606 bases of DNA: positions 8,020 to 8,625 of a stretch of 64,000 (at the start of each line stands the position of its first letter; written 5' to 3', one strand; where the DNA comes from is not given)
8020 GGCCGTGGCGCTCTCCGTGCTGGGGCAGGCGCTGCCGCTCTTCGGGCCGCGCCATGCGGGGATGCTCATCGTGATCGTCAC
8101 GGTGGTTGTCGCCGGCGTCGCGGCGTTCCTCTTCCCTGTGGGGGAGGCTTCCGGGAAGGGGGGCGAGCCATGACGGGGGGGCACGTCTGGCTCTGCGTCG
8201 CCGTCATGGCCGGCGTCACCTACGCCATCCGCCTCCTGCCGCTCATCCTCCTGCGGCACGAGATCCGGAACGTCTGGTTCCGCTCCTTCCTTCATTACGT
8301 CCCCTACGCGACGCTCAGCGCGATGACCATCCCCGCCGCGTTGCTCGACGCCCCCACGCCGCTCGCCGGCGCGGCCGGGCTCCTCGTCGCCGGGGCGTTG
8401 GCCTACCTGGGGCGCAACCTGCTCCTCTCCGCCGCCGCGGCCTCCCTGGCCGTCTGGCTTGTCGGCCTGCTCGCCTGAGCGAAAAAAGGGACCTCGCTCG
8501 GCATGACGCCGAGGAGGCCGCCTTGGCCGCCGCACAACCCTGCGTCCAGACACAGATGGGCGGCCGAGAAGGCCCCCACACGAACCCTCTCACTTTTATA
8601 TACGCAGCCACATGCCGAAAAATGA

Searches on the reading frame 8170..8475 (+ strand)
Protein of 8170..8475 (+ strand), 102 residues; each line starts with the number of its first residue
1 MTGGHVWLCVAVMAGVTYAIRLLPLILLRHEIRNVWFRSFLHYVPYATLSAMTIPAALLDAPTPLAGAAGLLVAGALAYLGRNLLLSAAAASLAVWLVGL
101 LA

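Call 57: find_encoding_contigs(protein=P0131, flank=10000, max_places=10)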
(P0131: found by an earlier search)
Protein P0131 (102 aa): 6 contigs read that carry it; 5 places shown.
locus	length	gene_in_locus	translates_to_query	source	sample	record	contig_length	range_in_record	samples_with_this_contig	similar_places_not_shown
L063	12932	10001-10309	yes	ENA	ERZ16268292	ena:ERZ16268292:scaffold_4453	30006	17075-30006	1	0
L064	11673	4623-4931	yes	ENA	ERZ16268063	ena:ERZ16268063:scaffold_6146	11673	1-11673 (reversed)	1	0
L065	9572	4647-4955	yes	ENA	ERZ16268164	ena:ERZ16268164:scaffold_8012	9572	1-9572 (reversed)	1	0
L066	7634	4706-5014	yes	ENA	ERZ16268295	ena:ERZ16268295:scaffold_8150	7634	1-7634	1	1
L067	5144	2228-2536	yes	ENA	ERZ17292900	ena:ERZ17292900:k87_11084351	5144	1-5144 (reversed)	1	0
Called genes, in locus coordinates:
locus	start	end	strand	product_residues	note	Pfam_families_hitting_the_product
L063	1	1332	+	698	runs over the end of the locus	PF02129:Peptidase_S15 (faint), PF00930:DPPIV_N, PF00326:Peptidase_S9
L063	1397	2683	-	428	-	PF00202:Aminotran_3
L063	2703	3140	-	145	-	PF00692:dUTPase, PF22769:DCD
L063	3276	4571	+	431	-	PF08529:NusA_N, PF00575:S1 (weak), PF13184:KH_NusA_1st, PF26594:KH_NusA_2nd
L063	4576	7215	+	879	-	PF04760:IF2_N (weak), PF00009:GTP_EFTU, PF01926:MMR_HSR1, PF22042:EF-G_D2, PF11987:IF-2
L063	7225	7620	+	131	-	PF02033:RBFA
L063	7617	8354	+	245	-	PF01509:TruB_N, PF16198:TruB_C_2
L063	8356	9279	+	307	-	PF06574:FAD_syn, PF01687:Flavokinase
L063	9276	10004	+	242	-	PF03591:AzlC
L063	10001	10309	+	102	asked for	PF05437:AzlD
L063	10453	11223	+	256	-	PF01488:Shikimate_DH (faint), PF02254:TrkA_N, PF02737:3HCDH_N (weak), PF03435:Sacchrp_dh_NADP (faint), PF03721:UDPG_MGDP_dh_N (weak), PF03807:F420_oxidored, PF02080:TrkA_C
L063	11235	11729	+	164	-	PF00583:Acetyltransf_1, PF13508:Acetyltransf_7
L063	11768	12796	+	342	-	-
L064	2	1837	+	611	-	?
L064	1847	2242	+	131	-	PF02033:RBFA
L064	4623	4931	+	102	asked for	PF05437:AzlD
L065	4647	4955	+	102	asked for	PF05437:AzlD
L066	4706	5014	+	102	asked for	PF05437:AzlD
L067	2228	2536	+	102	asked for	PF05437:AzlD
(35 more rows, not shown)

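Call 58: find_encoding_contigs(protein=P0132, flank=10000, max_places=10)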
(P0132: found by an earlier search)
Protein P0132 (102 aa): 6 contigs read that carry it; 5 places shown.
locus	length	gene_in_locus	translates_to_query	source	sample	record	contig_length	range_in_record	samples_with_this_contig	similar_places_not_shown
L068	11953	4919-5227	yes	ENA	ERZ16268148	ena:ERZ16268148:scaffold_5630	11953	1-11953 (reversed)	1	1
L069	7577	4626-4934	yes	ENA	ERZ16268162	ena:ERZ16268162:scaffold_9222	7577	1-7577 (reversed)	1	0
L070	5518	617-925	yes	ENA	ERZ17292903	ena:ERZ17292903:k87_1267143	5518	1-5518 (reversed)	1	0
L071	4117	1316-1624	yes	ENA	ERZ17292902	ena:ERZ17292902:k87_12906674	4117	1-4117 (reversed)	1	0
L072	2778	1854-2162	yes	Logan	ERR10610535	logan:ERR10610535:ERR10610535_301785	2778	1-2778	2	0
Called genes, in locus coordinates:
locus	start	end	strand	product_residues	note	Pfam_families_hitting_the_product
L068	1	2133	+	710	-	?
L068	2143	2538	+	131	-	PF02033:RBFA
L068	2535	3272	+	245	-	PF01509:TruB_N, PF16198:TruB_C_2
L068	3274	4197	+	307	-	PF06574:FAD_syn, PF01687:Flavokinase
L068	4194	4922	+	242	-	PF03591:AzlC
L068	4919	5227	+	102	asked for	PF05437:AzlD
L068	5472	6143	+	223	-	PF02254:TrkA_N, PF03721:UDPG_MGDP_dh_N (faint), PF03807:F420_oxidored (weak), PF02080:TrkA_C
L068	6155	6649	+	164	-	PF00583:Acetyltransf_1, PF13508:Acetyltransf_7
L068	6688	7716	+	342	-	-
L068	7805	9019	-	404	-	PF00149:Metallophos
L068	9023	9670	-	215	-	PF00753:Lactamase_B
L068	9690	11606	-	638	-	PF01640:Peptidase_C10, PF13620:CarboxypepD_reg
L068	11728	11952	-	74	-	?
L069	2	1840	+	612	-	?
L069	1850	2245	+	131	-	PF02033:RBFA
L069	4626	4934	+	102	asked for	PF05437:AzlD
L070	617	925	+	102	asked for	PF05437:AzlD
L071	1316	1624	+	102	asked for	PF05437:AzlD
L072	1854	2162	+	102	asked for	PF05437:AzlD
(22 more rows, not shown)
